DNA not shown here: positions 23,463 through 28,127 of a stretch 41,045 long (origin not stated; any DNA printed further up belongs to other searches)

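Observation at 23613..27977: Single-chain TIR + CHAT + STAND NTPase + TPR protein: candidate immune sensor with two enzymatic effector domains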

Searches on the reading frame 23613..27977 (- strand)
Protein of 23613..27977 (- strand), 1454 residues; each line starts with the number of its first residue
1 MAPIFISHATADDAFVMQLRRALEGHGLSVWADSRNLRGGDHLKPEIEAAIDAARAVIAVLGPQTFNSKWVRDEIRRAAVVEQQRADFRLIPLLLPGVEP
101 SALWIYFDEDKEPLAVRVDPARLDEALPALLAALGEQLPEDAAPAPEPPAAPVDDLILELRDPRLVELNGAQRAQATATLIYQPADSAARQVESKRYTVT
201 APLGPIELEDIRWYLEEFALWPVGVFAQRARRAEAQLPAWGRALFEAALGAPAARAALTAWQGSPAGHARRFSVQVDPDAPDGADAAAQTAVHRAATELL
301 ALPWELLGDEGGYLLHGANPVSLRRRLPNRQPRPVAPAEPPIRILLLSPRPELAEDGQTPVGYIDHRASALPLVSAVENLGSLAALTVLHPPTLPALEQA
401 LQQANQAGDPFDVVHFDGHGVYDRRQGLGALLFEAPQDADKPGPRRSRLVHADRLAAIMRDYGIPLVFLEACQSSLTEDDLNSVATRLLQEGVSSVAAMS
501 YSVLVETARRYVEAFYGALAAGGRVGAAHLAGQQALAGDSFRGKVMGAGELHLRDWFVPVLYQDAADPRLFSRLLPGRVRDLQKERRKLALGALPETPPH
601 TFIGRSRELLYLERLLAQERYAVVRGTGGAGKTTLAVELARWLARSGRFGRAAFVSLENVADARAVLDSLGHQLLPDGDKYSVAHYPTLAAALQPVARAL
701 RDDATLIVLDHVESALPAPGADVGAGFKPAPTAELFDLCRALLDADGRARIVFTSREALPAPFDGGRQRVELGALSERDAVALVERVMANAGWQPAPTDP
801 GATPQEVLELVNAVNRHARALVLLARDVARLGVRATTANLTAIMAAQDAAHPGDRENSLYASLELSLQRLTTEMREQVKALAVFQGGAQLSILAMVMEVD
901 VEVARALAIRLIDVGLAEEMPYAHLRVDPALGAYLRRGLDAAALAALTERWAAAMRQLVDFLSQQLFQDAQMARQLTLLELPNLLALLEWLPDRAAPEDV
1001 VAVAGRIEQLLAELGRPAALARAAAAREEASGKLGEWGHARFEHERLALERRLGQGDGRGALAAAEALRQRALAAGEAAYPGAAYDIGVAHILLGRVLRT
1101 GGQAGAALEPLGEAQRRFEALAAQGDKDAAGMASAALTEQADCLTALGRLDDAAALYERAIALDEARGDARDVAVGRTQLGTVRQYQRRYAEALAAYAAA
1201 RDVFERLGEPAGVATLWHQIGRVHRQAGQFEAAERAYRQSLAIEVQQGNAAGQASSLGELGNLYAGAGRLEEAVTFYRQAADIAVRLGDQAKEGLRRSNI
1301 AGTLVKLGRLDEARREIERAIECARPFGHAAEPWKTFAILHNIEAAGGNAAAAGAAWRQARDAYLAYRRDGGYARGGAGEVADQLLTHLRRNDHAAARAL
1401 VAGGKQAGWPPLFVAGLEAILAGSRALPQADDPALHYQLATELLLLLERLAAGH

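Call 5: search_protein_families(library=pfam, proteins=[window:23613-27977:-], max_evalue=0.1)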
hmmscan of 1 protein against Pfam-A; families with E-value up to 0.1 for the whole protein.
window:23613-27977:- (1454 aa): 22 families
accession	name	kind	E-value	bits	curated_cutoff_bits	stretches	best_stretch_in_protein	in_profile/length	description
PF13676.11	TIR_2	-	3.7e-23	82.7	28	1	4-105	1-106/122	TIR domain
PF13424.12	TPR_12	-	9.9e-21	74.2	30.1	3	1177-1243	6-74/77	Tetratricopeptide repeat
PF12770.12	CHAT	-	2e-19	70.6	24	1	297-536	33-266/289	CHAT domain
PF07719.23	TPR_2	-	9.3e-16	57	27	3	1214-1243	1-30/34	Tetratricopeptide repeat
PF00515.34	TPR_1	-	9.5e-15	54.2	27.8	3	1136-1165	3-32/34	Tetratricopeptide repeat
PF13181.12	TPR_8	-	2.5e-13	49.5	25.7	2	1214-1243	1-30/34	Tetratricopeptide repeat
PF13176.12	TPR_7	-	5.7e-10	38.9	27.9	3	1256-1290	1-35/36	Tetratricopeptide repeat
PF13374.12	TPR_10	-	8.6e-08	32.4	27.5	2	1254-1287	2-35/42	Tetratricopeptide repeat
PF13481.12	AAA_25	-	1.2e-07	32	27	1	611-718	25-158/195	AAA domain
PF08937.16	ThsB_TIR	-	8.5e-07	29.8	21.2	1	5-79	1-84/100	Thoeris protein ThsB, TIR-like domain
PF01582.25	TIR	-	1e-06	29.1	21.3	1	9-92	11-93/179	TIR domain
PF05729.18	NACHT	-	2.2e-05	24.8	26.7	1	620-790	1-166/167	NACHT domain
PF00931.28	NB-ARC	-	6.2e-05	22.8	23.5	1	623-712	22-109/248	NB-ARC domain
PF24885.1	TPR_NPHP3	-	8.1e-05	22.6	100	1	1208-1284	93-171/239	Nephrocystin-3 TPR domain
PF13401.12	AAA_22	-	8.4e-05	23.3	27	1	619-752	5-119/130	AAA domain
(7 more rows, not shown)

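Call 6: search_protein_families(library=padloc, proteins=[window:23613-27977:-], max_evalue=0.1)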
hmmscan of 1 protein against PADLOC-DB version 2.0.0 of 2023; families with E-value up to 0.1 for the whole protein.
window:23613-27977:- (1454 aa): 19 families
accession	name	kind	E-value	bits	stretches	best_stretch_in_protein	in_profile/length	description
PDLC02421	Aga_TIR-PNTD1-PNTD2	-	1e-16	59.1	1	4-93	6-98/430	Class I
PDLC02403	Aga_TIR-PNTD1-PNTD2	-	6.8e-15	53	1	4-89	5-92/443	Class I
PDLC02012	SAVED5--SAVED_TIR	-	9.5e-14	49.3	1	2-90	14-102/404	-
PDLC05062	PDC-S66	-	2e-13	48.5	1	4-77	151-225/282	-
PDLC01169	TPR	-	1e-11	42.7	1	1214-1326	109-220/252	TPR repeats containing protein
PDLC02400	Aga_TIR-PNTD1-PNTD2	-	1.7e-07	27.9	1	5-92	190-280/639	Class I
PDLC02416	Aga_REase-TIR-PNTD1-PNTD2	-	3.9e-06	23.8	1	4-88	158-240/572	Class I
PDLC00417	ThsB1|ThsB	-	5.6e-06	24.1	1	4-75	169-241/303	TIR-like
PDLC00418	ThsB1|ThsB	-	3.7e-05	21.6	1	4-79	7-89/155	TIR-like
PDLC02961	RT-TIR_XII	-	0.00062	16.8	1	3-94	349-435/475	single gene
PDLC00436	ThsB1|ThsB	-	0.0018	15.8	1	4-75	38-113/183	TIR-like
PDLC04140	mad8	-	0.01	13.4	1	616-672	24-76/314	mads_8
PDLC00434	ThsB1|ThsB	-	0.014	12.5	1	4-79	141-217/396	TIR-like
PDLC04688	PDC-M50B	-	0.017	13.4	1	37-80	47-90/162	-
PDLC02962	RT-TIR_XII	-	0.019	11.8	1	3-82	347-427/478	single gene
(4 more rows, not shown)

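Call 7: search_protein_families(library=ncbifam, proteins=[window:23613-27977:-], max_evalue=0.1)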
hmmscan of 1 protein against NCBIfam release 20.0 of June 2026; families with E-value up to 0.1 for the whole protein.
window:23613-27977:- (1454 aa): 11 families
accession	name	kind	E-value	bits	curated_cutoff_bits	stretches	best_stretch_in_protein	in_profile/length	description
NF053520.1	HK_Porph_FimS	equivalog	3.7e-12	45.3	600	1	1121-1329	71-279/618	sensor histidine kinase FimS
NF042941.1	Retron_TIR_antiphage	equivalog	3.5e-09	36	600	1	4-94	342-432/464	TIR domain-containing anti-phage reverse transcriptase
NF041717.1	HaaA_phane_TPR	equivalog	6.5e-09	34.5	1125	1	1094-1329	638-867/882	cyclophane-containing RiPP biosynthesis TPR protein HaaT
NF058526.1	Thoeris_type3_ThcB4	equivalog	0.00011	21.2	220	1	4-80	130-207/375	Thoeris type III anti-phage system protein ThcB4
NF058541.1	SusR_regulator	equivalog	0.0011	18.2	480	1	1200-1346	152-293/515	SusR family glycan utilization regulator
NF033762.1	social_mot_Tgl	equivalog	0.0013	18.1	225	0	1217-1321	34-127/252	social motility TPR repeat lipoprotein Tgl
NF041546.1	ParA_partition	equivalog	0.0024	17.5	180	1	622-648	3-29/203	ParA family partition ATPase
NF047832.1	caspase_w_EACC1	subfamily_domain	0.0079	15.7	140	1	387-499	48-159/211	caspase, EACC1-associated type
TIGR04291.1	arsen_driv_ArsA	equivalog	0.012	14.3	650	0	620-647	321-348/565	arsenical pump-driving ATPase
NF002725.1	PRK02603.1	equivalog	0.016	15.2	143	0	1184-1284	45-143/173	photosystem I assembly protein Ycf3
NF053779.1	BT3442_fam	equivalog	0.093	11.4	940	0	1157-1285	85-213/563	BT3442 family protein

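Call 11: find_homologous_proteins(query=window:23613-27977:-, max_evalue=0.00001)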
Query window:23613-27977:- (1454 aa): 1680 proteins with E <= 0.00001 among 8000 candidates; the best 120 are listed.
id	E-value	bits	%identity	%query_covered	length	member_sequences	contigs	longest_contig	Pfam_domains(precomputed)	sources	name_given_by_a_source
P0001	0.0e+0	3135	100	100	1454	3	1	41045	PF13176.13,PF13676.12,PF12770.13,PF13374.13,PF01582.26,PF00515.35,PF05729.19,PF13424.13,PF13181.13,PF07719.24,PF13481.13,PF08937.17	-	-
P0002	0.0e+0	1808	63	100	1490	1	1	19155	PF13176.13,PF13676.12,PF12770.13,PF13374.13,PF01582.26,PF17874.8,PF00515.35,PF13424.13,PF13181.13,PF07719.24,PF13481.13,PF08937.17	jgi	jgi:tetratricopeptide (TPR) repeat protein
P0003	0.0e+0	1736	60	99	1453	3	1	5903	PF13414.13,PF13176.13,PF13401.13,PF13676.12,PF12770.13,PF13191.13,PF13374.13,PF01582.26,PF17874.8,PF00515.35,PF13424.13,PF13181.13,PF01364.25,PF07719.24,PF08937.17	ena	-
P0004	0.0e+0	1736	61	99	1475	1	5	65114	PF01582.26,PF00515.35,PF13424.13,PF13176.13,PF13676.12,PF12770.13,PF13181.13,PF07719.24,PF13374.13,PF08937.17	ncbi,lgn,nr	ncbi:MAG: tetratricopeptide repeat protein [Caldilineaceae bacterium]|nr:tetratricopeptide repeat pr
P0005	0.0e+0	1733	60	99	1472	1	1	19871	PF01582.26,PF00515.35,PF13424.13,PF13676.12,PF12770.13,PF13181.13,PF07719.24,PF13481.13,PF08937.17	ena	-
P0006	0.0e+0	1732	61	100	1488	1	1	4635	PF13401.13,PF13676.12,PF12770.13,PF13191.13,PF01582.26,PF00515.35,PF13424.13,PF14938.13,PF13181.13,PF07719.24,PF13481.13,PF08937.17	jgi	-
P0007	0.0e+0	1717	59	100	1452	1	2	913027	PF13414.13,PF13176.13,PF24885.2,PF13401.13,PF13676.12,PF12770.13,PF13374.13,PF01582.26,PF00515.35,PF13424.13,PF14938.13,PF13181.13,PF07719.24,PF08937.17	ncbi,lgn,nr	ncbi:tetratricopeptide repeat protein [candidate division KSB1 bacterium]|nr:tetratricopeptide repea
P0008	0.0e+0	1705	60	99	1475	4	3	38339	PF01582.26,PF00515.35,PF13424.13,PF13401.13,PF13676.12,PF12770.13,PF13181.13,PF07719.24,PF13481.13,PF13191.13,PF13374.13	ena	-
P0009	0.0e+0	1698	59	100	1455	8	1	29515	PF13414.13,PF13176.13,PF13401.13,PF13676.12,PF12770.13,PF13191.13,PF13374.13,PF01582.26,PF17874.8,PF00515.35,PF13424.13,PF14938.13,PF13181.13,PF01364.25,PF07719.24,PF08937.17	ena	-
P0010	0.0e+0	1695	57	99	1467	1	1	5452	PF13176.13,PF13401.13,PF13676.12,PF12770.13,PF00931.29,PF13191.13,PF13374.13,PF01582.26,PF17874.8,PF00515.35,PF13424.13,PF13432.13,PF13181.13,PF01364.25,PF07719.24,PF20720.4,PF08937.17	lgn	-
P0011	0.0e+0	1690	58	100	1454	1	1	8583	PF13431.13,PF13414.13,PF13176.13,PF24885.2,PF13676.12,PF12770.13,PF13374.13,PF01582.26,PF00515.35,PF13424.13,PF14938.13,PF13181.13,PF01364.25,PF07719.24,PF13481.13,PF08937.17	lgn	-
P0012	0.0e+0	1688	57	99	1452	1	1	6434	PF24885.2,PF13401.13,PF13676.12,PF12770.13,PF13191.13,PF13374.13,PF01582.26,PF17874.8,PF00515.35,PF13424.13,PF14938.13,PF13181.13,PF01364.25,PF07719.24,PF08937.17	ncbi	-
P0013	0.0e+0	1684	57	100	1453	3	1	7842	PF13176.13,PF24885.2,PF13401.13,PF13428.13,PF20703.4,PF13676.12,PF12770.13,PF13191.13,PF13374.13,PF01582.26,PF00515.35,PF13424.13,PF14938.13,PF13181.13,PF01364.25,PF07719.24,PF08937.17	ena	-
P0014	0.0e+0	1681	57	100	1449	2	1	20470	PF13176.13,PF24885.2,PF13676.12,PF12770.13,PF13191.13,PF13374.13,PF01582.26,PF17874.8,PF00515.35,PF13424.13,PF14938.13,PF13181.13,PF07719.24,PF08937.17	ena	-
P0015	0.0e+0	1679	58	100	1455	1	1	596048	PF13414.13,PF13176.13,PF24885.2,PF13401.13,PF13676.12,PF12770.13,PF13374.13,PF01582.26,PF17874.8,PF00515.35,PF13424.13,PF14938.13,PF13432.13,PF13181.13,PF01364.25,PF07719.24,PF13481.13,PF08937.17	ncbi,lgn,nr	ncbi:MAG: hypothetical protein DKINENOH_03731 [bacterium]|nr:hypothetical protein [bacterium]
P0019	0.0e+0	1664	57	100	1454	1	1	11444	PF13176.13,PF24885.2,PF13401.13,PF13428.13,PF13676.12,PF12770.13,PF13191.13,PF13374.13,PF01582.26,PF17874.8,PF00515.35,PF05729.19,PF13424.13,PF14938.13,PF13181.13,PF01364.25,PF07719.24,PF08937.17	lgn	-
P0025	0.0e+0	1658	59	99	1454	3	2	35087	PF01582.26,PF00515.35,PF13424.13,PF24885.2,PF13401.13,PF13676.12,PF12770.13,PF13181.13,PF07719.24,PF13374.13,PF08937.17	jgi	jgi:tetratricopeptide (TPR) repeat protein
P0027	0.0e+0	1657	56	100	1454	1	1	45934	PF24885.2,PF13401.13,PF13676.12,PF12770.13,PF00931.29,PF13191.13,PF13374.13,PF01582.26,PF17874.8,PF00515.35,PF13424.13,PF13181.13,PF01364.25,PF07719.24,PF08937.17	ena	-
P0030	0.0e+0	1654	56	100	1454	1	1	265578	PF13401.13,PF13676.12,PF12770.13,PF00931.29,PF13191.13,PF13374.13,PF01582.26,PF17874.8,PF00515.35,PF13424.13,PF13181.13,PF01364.25,PF07719.24,PF08937.17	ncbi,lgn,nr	ncbi:MAG TPA: TIR domain-containing protein [Blastocatellia bacterium]|nr:TIR domain-containing prot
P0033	0.0e+0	1651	59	99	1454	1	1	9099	PF13414.13,PF13176.13,PF24885.2,PF13401.13,PF13676.12,PF12770.13,PF13191.13,PF13374.13,PF01582.26,PF00515.35,PF13424.13,PF14938.13,PF13432.13,PF13181.13,PF07719.24,PF08937.17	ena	-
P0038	0.0e+0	1647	56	100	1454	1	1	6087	PF13176.13,PF13401.13,PF13676.12,PF12770.13,PF00931.29,PF13191.13,PF13374.13,PF01582.26,PF00515.35,PF13424.13,PF13181.13,PF01364.25,PF07719.24,PF08937.17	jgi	-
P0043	0.0e+0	1643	56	100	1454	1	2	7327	PF13431.13,PF13401.13,PF13676.12,PF12770.13,PF00931.29,PF13191.13,PF13374.13,PF01582.26,PF00515.35,PF13424.13,PF14938.13,PF13181.13,PF01364.25,PF07719.24,PF08937.17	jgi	jgi:tetratricopeptide (TPR) repeat protein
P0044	0.0e+0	1641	56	100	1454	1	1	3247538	PF13414.13,PF13176.13,PF13401.13,PF13676.12,PF12770.13,PF00931.29,PF13191.13,PF13374.13,PF01582.26,PF17874.8,PF00515.35,PF13424.13,PF14938.13,PF13181.13,PF01364.25,PF07719.24,PF08937.17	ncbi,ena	-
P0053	0.0e+0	1635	56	100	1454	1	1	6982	PF13176.13,PF13401.13,PF13676.12,PF12770.13,PF01637.25,PF00931.29,PF13191.13,PF13374.13,PF01582.26,PF00515.35,PF13424.13,PF14938.13,PF13181.13,PF01364.25,PF07719.24,PF08937.17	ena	-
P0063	0.0e+0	1629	57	99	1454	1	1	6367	PF13176.13,PF13401.13,PF13676.12,PF12770.13,PF00931.29,PF13191.13,PF13374.13,PF01582.26,PF00515.35,PF13424.13,PF13181.13,PF07719.24,PF08937.17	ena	-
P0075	0.0e+0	1618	57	99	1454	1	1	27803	PF01582.26,PF00515.35,PF13424.13,PF13401.13,PF13676.12,PF12770.13,PF13181.13,PF07719.24,PF00931.29,PF13191.13,PF13374.13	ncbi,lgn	-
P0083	0.0e+0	1613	55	100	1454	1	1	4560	PF13414.13,PF13176.13,PF13401.13,PF13428.13,PF13676.12,PF12770.13,PF00931.29,PF13191.13,PF13374.13,PF01582.26,PF17874.8,PF00515.35,PF13424.13,PF13181.13,PF07719.24,PF08937.17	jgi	jgi:tetratricopeptide (TPR) repeat protein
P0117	0.0e+0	1589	57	100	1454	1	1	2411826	PF13401.13,PF13676.12,PF12770.13,PF00931.29,PF13191.13,PF13374.13,PF01582.26,PF17874.8,PF00515.35,PF05729.19,PF13424.13,PF14938.13,PF13181.13,PF07719.24,PF08937.17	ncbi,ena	-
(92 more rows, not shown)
